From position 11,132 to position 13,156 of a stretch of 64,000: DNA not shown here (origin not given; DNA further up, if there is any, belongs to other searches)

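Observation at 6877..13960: IclR-headed nine-gene operon resembling an anaerobic (acyl)phloroglucinol / dihydrochalcone funnel, with unexplained AprAB-like, SCP2 and cupin parts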

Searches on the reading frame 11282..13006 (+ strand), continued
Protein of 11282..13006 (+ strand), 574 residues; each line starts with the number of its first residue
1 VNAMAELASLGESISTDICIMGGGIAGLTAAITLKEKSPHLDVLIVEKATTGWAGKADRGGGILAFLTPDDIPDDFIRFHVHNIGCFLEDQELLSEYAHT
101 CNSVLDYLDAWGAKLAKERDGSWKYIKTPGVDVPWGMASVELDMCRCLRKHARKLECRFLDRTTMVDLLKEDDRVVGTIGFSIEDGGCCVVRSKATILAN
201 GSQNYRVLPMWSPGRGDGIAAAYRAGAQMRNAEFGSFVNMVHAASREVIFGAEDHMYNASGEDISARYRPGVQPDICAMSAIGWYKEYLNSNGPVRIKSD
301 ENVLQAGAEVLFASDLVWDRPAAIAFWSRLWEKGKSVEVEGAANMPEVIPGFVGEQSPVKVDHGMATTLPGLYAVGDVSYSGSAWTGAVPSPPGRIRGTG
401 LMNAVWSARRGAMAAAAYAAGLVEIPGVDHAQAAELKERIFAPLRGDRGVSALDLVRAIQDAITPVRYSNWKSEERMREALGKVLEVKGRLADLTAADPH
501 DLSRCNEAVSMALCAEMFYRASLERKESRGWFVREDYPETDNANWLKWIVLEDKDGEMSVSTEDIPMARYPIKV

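Call 76: fold_search(model_id=the predicted structure, library=pdb)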
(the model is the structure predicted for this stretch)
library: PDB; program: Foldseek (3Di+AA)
matches with E <= 10: 1856; with E <= 0.001: 1229
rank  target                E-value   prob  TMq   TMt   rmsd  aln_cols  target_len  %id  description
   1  8a8o_A                1.2e-36  1.00  0.78  0.80   4.2       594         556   22  PAPS reductase from Methanothermococcus thermolithotrophicus refined to 1.45 A (released 2023-04-26)
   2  8a8o_B                4.1e-36  1.00  0.76  0.79   4.4       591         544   22  PAPS reductase from Methanothermococcus thermolithotrophicus refined to 1.45 A (released 2023-04-26)
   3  5vpn_A                9.0e-34  1.00  0.81  0.80   4.1       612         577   20  E. coli Quinol fumarate reductase FrdA E245Q mutation (released 2017-06-21)
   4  6awf_A                3.8e-33  1.00  0.77  0.78   5.1       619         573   20  Escherichia coli quinol:fumarate reductase crystallized without dicarboxylate (released 2017-12-06)
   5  2fja_A                3.8e-33  1.00  0.77  0.70   4.7       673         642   21  adenosine 5'-phosphosulfate reductase in complex with substrate (released 2006-03-28)
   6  5vpn_E                5.0e-33  1.00  0.77  0.76   5.4       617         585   20  E. coli Quinol fumarate reductase FrdA E245Q mutation (released 2017-06-21)
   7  1kf6_A                8.6e-33  1.00  0.78  0.78   5.2       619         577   20  E. coli Quinol-Fumarate Reductase with Bound Inhibitor HQNO (released 2002-03-13)
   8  7d6v_A                1.1e-32  1.00  0.78  0.75   4.5       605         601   23  Mycobacterium smegmatis Sdh1 in complex with UQ1 (released 2021-04-07)
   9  1jnr_A                1.3e-32  1.00  0.77  0.69   4.8       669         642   21  Structure of adenylylsulfate reductase from the hyperthermophilic Archaeoglobus fulgidus at 1.6 resolution (released 2002-02-27)
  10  6b58_C                2.1e-32  1.00  0.72  0.76   6.2       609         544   19  FrdA-SdhE assembly intermediate (released 2018-01-24)
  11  2b76_A                9.7e-32  1.00  0.79  0.79   5.1       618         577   20  E. coli Quinol fumarate reductase FrdA E49Q mutation (released 2006-02-21)
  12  6vax_A                1.3e-31  1.00  0.78  0.73   5.0       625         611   18  Crystal structure of human SDHA-SDHAF2 assembly intermediate (released 2020-08-26)
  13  8b6g_CA               2.1e-31  1.00  0.79  0.75   3.9       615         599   20  Cryo-EM structure of succinate dehydrogenase complex (complex-II) in respiratory supercomplex of Tetrahymena thermoph (released 2023-03-29)
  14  7d6x_A                2.3e-31  1.00  0.76  0.73   5.3       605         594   22  Mycobacterium smegmatis Sdh1 complex in the apo form (released 2021-04-07)
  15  6b58_A                2.9e-31  1.00  0.74  0.78   5.2       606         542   19  FrdA-SdhE assembly intermediate (released 2018-01-24)
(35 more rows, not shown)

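Call 77: search_solved_structures(query=window:11282-13006:+, max_evalue=1e-18, show_alignments=3)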
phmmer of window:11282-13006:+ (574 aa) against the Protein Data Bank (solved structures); distinct sequences matched with E-value up to 1e-18: 7.
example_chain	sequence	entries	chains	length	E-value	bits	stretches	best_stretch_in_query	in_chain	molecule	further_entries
8a8o_A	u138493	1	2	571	9.5e-27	96.8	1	13-550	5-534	Alpha-subunit of the PAPS reductase from Methanothermococcus thermolithotrophicus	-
7d6v_A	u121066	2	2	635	8.7e-21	77.1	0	358-550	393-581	Succinate dehydrogenase subunit A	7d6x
5vpn_A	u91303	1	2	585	6.4e-19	70.9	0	14-236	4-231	Fumarate reductase flavoprotein subunit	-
3p4p_A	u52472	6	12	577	6.6e-19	70.9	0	14-236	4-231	Fumarate reductase flavoprotein subunit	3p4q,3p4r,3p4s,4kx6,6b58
2b76_A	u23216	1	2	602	6.7e-19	70.9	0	14-236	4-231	Fumarate reductase flavoprotein subunit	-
3cir_A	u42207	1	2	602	6.8e-19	70.8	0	14-236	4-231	Fumarate reductase flavoprotein subunit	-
1kf6_A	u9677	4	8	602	7e-19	70.8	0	14-236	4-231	FUMARATE REDUCTASE FLAVOPROTEIN | Fumarate reductase flavoprotein subunit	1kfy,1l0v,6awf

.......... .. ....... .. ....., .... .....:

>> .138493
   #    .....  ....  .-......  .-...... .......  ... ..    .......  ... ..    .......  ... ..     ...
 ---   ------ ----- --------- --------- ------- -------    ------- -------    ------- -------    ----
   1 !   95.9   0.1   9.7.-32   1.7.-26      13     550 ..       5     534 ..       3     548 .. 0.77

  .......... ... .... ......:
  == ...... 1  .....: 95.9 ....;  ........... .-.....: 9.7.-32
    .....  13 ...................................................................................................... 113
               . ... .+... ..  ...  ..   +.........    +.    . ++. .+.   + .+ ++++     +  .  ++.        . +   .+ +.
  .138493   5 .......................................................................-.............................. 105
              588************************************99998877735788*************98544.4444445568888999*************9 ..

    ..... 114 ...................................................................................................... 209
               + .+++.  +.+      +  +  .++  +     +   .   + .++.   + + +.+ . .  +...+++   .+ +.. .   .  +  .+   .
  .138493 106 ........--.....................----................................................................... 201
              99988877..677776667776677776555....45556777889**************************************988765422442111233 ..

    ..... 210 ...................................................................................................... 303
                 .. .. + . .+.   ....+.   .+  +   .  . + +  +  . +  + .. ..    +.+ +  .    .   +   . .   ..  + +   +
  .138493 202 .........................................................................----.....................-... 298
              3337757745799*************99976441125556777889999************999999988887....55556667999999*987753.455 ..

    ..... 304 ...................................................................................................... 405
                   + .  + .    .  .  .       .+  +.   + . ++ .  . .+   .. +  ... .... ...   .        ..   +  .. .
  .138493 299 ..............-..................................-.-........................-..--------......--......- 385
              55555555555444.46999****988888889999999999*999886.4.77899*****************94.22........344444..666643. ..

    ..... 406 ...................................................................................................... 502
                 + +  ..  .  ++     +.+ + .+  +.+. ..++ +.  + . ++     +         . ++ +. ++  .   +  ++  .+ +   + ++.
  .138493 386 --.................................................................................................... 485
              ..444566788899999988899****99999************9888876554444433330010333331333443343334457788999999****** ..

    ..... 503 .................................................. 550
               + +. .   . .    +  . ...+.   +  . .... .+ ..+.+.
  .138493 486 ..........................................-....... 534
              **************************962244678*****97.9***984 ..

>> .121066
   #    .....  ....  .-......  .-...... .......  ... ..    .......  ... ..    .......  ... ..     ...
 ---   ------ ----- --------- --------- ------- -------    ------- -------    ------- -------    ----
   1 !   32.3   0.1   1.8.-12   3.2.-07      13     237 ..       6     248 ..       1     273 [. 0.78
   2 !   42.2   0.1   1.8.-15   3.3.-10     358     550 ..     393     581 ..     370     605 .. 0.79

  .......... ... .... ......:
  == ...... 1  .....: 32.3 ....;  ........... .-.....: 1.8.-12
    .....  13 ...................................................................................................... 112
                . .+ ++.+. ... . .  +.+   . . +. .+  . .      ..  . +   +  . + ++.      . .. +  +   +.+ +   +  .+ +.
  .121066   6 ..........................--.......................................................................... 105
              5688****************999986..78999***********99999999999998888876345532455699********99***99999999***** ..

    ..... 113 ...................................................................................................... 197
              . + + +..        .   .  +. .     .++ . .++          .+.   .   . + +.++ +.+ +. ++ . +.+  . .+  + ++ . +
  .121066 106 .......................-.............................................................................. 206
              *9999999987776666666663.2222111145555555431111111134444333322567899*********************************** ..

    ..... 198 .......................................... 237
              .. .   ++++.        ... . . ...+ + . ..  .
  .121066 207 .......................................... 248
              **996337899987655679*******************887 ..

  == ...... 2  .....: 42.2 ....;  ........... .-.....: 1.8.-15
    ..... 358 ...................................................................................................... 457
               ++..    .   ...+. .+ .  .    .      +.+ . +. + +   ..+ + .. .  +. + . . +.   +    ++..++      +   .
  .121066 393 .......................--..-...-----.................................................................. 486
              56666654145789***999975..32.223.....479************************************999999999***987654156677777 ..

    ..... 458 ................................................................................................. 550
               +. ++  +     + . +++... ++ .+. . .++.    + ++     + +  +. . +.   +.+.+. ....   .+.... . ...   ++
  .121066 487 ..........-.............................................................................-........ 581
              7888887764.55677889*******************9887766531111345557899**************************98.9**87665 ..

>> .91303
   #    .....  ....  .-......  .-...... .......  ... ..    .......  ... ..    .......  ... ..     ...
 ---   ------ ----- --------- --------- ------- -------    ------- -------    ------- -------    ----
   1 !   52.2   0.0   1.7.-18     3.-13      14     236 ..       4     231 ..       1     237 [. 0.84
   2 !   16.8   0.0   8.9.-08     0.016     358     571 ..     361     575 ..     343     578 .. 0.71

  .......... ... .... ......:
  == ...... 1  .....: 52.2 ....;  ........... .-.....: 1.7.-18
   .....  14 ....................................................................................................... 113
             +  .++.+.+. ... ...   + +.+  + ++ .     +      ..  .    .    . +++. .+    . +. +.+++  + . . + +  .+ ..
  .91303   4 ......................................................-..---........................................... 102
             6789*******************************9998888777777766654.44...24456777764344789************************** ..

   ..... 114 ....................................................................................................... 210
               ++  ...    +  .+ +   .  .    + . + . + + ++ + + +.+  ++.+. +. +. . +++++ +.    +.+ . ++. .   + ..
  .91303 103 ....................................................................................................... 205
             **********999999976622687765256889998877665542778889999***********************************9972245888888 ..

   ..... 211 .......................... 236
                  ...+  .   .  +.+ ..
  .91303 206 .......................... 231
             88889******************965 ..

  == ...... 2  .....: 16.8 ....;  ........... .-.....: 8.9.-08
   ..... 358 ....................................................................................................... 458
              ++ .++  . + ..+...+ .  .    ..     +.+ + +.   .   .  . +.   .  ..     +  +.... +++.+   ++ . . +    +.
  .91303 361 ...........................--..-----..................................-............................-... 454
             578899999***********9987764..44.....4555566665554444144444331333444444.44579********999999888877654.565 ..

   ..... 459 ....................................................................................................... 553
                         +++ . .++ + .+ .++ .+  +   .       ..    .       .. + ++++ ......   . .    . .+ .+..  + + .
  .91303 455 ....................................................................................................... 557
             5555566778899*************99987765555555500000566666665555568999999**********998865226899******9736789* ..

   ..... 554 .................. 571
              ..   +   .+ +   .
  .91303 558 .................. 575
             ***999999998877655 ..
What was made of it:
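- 11282..13006 (+): FAD flavoprotein of the fumarate-reductase/AprA superfamily (574 aa from GTG; 571 aa from ATG 11291). Uncharacterised subfamily. FrdA His44, His232 and His355 are not conserved (call 77).
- On APS reductase AprAB: The PAPS reductase GGH motif aligns to G-E-Q (call 77).
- The catalytic residues known from FrdA and AprA are mostly replaced (call 77), so the chemistry cannot be read from the sequence. FrdA His232 and His355, which bind the substrate carboxylates, are not conserved (call 77). The His residues of the FrdA and AprA active sites are replaced (call 77).
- Tried and rejected: The key His residues are replaced (call 77).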

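Call 78: search_solved_structures(query=L062:12548-13330:+, max_evalue=0.01)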
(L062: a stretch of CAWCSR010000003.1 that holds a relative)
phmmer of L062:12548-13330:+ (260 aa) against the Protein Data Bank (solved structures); distinct sequences matched with E-value up to 0.01: 4.
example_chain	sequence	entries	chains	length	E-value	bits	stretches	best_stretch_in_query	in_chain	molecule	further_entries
3zph_A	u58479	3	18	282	8.8e-12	48.2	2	2-69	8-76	CHALCONE ISOMERASE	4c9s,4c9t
4d06_A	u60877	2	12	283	8.9e-12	48.1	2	2-69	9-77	CHALCONE ISOMERASE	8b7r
4d4f_A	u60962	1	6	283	1.5e-11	47.4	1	2-69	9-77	CHALCONE ISOMERASE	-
8b7u_A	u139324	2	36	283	1.7e-10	43.9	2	102-235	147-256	Chalcone isomerase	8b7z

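Call 82: search_protein_families(library=pfam, proteins=[L001:4252-5439:+, L001:2298-2930:+, L014:12547-13365:+, L043:6526-8457:+, L043:8459-9328:+, L061:993-1886:+, L001:14420-15274:+, L002:13315-14169:+, L001:13892-14389:+, L001:11632-12888:+], max_evalue=0.001)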
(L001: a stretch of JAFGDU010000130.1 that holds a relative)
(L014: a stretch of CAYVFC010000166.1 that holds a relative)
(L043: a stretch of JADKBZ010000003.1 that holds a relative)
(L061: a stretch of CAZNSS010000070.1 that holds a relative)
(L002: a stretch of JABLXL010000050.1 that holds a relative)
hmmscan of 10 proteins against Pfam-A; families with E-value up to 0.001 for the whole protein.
L001:4252-5439:+ (395 aa): 1 family
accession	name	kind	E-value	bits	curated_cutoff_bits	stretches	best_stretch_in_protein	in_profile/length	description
PF01208.23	URO-D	-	2.7e-34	119.1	23.9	1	190-391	142-346/346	Uroporphyrinogen decarboxylase (URO-D)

L001:2298-2930:+ (210 aa): 2 families
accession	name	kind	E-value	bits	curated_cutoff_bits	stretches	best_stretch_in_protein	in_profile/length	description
PF02310.24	B12-binding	-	1.4e-22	80.2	32.1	1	90-201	2-119/121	B12 binding domain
PF02607.22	B12-binding_2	-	2.8e-15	56.7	23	1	5-76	2-73/74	B12 binding domain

L014:12547-13365:+ (272 aa): 0 families

L043:6526-8457:+ (643 aa): 1 family
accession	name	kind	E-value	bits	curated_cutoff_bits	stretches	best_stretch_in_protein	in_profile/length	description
PF01144.29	CoA_trans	-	1.9e-78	263.2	23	1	417-625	2-215/217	Coenzyme A transferase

L043:8459-9328:+ (289 aa): 1 family
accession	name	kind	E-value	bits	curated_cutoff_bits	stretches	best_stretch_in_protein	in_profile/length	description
PF01144.29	CoA_trans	-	7.2e-25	88.1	23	1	6-109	2-115/217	Coenzyme A transferase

L061:993-1886:+ (297 aa): 1 family
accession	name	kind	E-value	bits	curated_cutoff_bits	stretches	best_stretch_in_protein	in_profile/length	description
PF07110.17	EthD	-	5.8e-19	69.5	22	2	43-132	1-93/96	EthD domain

L001:14420-15274:+ (284 aa): 0 families

L002:13315-14169:+ (284 aa): 1 family
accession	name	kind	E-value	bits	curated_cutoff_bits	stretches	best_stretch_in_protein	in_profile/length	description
PF01575.25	MaoC_dehydratas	-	6e-20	71.5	27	1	169-253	19-104/123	MaoC like domain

L001:13892-14389:+ (165 aa): 1 family
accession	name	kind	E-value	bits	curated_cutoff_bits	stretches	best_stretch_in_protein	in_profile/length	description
PF13787.11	HXXEE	-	3.3e-15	57.3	25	1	12-117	1-112/114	Protein of unknown function with HXXEE motif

L001:11632-12888:+ (418 aa): 1 family
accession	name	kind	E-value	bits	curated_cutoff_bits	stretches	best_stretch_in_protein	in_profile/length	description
PF01208.23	URO-D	-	3.8e-25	89.1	23.9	1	218-416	146-346/346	Uroporphyrinogen decarboxylase (URO-D)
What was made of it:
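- O-demethylase genes (corrinoid protein plus URO-D) flank the operon in L001 (call 82).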
